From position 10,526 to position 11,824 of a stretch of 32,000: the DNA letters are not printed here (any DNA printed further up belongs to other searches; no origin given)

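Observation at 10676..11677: Stand-alone DUF4365 nuclease-like protein carried as a single-gene cassette: candidate compact defence or toxin module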

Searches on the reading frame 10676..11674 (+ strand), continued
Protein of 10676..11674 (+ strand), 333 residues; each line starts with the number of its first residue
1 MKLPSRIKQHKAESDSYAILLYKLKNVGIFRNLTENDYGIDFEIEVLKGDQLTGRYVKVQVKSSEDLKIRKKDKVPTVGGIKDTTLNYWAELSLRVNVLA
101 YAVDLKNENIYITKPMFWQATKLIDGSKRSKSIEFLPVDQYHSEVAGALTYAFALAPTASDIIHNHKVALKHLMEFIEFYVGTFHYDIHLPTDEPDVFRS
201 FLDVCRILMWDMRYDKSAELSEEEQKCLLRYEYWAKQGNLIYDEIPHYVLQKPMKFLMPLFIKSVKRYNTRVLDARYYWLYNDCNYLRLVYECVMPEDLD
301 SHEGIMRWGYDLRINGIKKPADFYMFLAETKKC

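Call 71: find_encoding_contigs(protein=P0075, flank=8000, max_places=1)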
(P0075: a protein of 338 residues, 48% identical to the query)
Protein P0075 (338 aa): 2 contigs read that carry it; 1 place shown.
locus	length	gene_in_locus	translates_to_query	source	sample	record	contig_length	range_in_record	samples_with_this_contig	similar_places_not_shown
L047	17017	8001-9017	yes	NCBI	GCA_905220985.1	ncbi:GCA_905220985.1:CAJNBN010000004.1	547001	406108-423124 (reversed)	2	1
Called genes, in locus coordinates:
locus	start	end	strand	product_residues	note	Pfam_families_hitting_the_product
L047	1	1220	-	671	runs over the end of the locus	PF08479:POTRA_2, PF17287:POTRA_3, PF03865:ShlB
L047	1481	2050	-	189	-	PF13240:Zn_Ribbon_1 (weak), PF10947:DUF2628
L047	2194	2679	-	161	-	-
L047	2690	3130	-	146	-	-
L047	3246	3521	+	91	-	PF13560:HTH_31, PF01381:HTH_3, PF13443:HTH_26 (weak)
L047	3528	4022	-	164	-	-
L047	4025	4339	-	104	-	-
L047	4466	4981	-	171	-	-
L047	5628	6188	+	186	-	-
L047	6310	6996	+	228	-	-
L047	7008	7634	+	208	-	-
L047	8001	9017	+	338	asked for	PF14280:DUF4365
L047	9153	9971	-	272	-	PF00589:Phage_integrase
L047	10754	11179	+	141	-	PF17723:RHH_8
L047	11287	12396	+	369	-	PF00756:Esterase, PF10503:Esterase_PHB, PF20434:BD-FAE (faint), PF00326:Peptidase_S9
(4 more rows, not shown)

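Call 72: find_encoding_contigs(protein=P0118, flank=8000, max_places=2)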
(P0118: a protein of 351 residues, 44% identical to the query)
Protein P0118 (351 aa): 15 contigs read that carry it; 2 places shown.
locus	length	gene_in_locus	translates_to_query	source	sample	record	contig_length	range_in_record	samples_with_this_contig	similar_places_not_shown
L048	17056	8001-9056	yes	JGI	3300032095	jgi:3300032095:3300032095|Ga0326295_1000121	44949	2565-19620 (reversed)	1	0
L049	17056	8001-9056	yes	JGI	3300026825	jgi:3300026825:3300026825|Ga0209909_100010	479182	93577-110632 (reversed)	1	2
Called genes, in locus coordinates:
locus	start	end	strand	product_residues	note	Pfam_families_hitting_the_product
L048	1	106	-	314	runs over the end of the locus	PF00578:AhpC-TSA, PF08534:Redoxin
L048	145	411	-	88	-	-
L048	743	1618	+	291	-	PF00126:HTH_1, PF03466:LysR_substrate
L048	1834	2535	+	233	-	-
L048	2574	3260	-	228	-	PF02535:Zip (faint)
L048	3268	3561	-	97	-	-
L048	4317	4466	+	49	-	-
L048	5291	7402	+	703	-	PF13505:OMP_b-brl, PF04966:OprB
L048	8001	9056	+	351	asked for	PF14280:DUF4365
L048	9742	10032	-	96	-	-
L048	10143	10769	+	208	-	-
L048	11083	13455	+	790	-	PF03707:MHYT, PF00990:GGDEF, PF00563:EAL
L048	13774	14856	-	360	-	-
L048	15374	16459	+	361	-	PF00180:Iso_dh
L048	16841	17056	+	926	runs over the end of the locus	?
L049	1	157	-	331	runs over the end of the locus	PF00578:AhpC-TSA, PF08534:Redoxin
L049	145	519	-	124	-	-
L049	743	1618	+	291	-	PF00126:HTH_1, PF03466:LysR_substrate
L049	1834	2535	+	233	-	-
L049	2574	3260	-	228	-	PF02535:Zip (faint)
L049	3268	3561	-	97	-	-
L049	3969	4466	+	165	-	-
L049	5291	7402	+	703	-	PF13505:OMP_b-brl, PF04966:OprB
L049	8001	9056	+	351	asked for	PF14280:DUF4365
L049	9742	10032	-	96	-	-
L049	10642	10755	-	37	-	-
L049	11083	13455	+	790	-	PF03707:MHYT, PF00990:GGDEF, PF00563:EAL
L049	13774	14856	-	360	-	-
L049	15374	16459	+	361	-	PF00180:Iso_dh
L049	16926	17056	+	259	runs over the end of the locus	-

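Call 73: find_encoding_contigs(protein=P0132, flank=8000, max_places=1)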
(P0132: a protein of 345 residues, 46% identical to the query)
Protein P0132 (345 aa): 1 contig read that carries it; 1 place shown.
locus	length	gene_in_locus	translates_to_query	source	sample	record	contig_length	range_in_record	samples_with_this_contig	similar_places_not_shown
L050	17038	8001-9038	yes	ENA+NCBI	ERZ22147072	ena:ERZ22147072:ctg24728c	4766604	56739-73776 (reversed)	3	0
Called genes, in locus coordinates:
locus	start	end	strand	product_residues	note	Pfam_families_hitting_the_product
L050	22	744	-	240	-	PF00665:rve, PF13683:rve_3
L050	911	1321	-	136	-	-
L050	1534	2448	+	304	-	PF13620:CarboxypepD_reg (weak), PF13715:CarbopepD_reg_2 (weak)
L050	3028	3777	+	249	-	PF14014:DUF4230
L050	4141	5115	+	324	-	-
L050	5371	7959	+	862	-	PF02463:SMC_N (weak), PF13304:AAA_21 (faint), PF13476:AAA_23 (weak), PF13166:AAA_13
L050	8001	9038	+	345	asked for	PF14280:DUF4365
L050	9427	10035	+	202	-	-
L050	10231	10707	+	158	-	PF21784:Bflower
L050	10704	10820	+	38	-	-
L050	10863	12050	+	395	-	PF01757:Acyl_transf_3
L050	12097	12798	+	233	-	-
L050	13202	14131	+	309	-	PF01544:CorA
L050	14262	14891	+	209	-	PF02589:LUD_dom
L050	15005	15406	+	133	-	PF12702:Lipocalin_3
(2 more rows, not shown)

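Call 90: search_protein_families(library=phrogs, proteins=[window:10676-11674:+], max_evalue=0.01)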
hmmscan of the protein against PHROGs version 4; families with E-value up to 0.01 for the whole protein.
window:10676-11674:+ (333 aa): 0 families

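Call 91: search_protein_families(library=pfam, proteins=[L007:7162-7959:+, L008:6800-7903:+, L008:9279-10940:-, L014:9103-10026:+, L017:6800-7804:+, L023:6410-7939:+, L023:9238-10200:+, L026:9031-10119:-, L027:6362-7852:-, L029:9437-10978:-], max_evalue=0.001)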
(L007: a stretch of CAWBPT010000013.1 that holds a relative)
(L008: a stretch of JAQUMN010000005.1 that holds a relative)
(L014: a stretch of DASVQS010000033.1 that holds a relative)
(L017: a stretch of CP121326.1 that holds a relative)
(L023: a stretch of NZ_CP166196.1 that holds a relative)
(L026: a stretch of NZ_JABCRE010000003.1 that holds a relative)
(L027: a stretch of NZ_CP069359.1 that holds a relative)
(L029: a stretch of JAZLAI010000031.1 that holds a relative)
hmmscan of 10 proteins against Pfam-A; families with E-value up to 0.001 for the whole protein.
L007:7162-7959:+ (266 aa): 0 families

L008:6800-7903:+ (368 aa): 8 families
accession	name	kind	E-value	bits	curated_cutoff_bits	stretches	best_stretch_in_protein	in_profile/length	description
PF13401.12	AAA_22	-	1.1e-07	32.6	27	1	65-164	6-106/130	AAA domain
PF22703.2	Cdc6_lid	-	6.7e-07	29.5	27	1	209-259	2-52/68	Cdc6 AAA+ ATPase-type lid domain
PF09079.17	Cdc6_C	-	1.8e-06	28.2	25.1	1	277-360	4-94/96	CDC6, C terminal winged helix domain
PF00004.35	AAA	-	2.1e-06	28.7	21.2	1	68-178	2-111/131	ATPase family associated with various cellular activities (AAA)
PF13191.12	AAA_16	-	6.5e-06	27.2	32.6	1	56-116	16-75/167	AAA ATPase domain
PF24389.1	ORC-CDC6-like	-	2.2e-05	23.9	27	1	64-85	32-53/571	ORC-CDC6-like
PF13173.12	AAA_14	-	2.4e-05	24.8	27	1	66-189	4-112/129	AAA domain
PF07728.20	AAA_5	-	6.6e-05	23.4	22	1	66-168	1-96/139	AAA domain (dynein-related subfamily)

L008:9279-10940:- (554 aa): 1 family
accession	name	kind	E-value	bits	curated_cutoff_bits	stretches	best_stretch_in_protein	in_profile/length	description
PF01935.23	DUF87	-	0.00032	21.3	23.2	1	92-170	12-89/220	Helicase HerA, central domain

L014:9103-10026:+ (308 aa): 1 family
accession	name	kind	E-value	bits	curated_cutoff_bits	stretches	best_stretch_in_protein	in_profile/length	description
PF14022.11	DUF4238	-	6.6e-17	62.3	27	1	6-299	2-280/281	Protein of unknown function (DUF4238)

L017:6800-7804:+ (335 aa): 2 families
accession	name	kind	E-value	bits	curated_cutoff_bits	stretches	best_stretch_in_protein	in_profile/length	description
PF04471.18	Mrr_cat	-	4.3e-20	72.4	21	1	212-327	3-115/115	Restriction endonuclease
PF22722.2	NA-iREase1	-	8.8e-05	22.9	27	1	223-307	6-87/106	NACHT-associated inactive Restriction Endonuclease 1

L023:6410-7939:+ (510 aa): 1 family
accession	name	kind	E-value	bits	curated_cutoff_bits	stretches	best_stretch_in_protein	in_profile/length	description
PF02661.23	Fic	-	2e-12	48.2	24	1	388-460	21-93/93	Fic/DOC family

L023:9238-10200:+ (321 aa): 3 families
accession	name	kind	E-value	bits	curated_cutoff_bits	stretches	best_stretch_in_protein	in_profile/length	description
PF00437.27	T2SSE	-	1.9e-38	132.5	24.9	1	106-287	100-273/370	Type II/IV secretion system protein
PF06414.18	Zeta_toxin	-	3.5e-06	27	22.3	1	147-216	14-80/199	Zeta toxin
PF13191.12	AAA_16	-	0.00021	22.3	32.6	1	140-217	14-91/167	AAA ATPase domain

L026:9031-10119:- (363 aa): 0 families

L027:6362-7852:- (497 aa): 0 families

L029:9437-10978:- (514 aa): 1 family
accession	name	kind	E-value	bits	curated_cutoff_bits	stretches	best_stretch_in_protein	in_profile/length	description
PF04371.20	PAD_porph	-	1.3e-25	90.8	25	1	267-504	71-319/321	Porphyromonas-type peptidyl-arginine deiminase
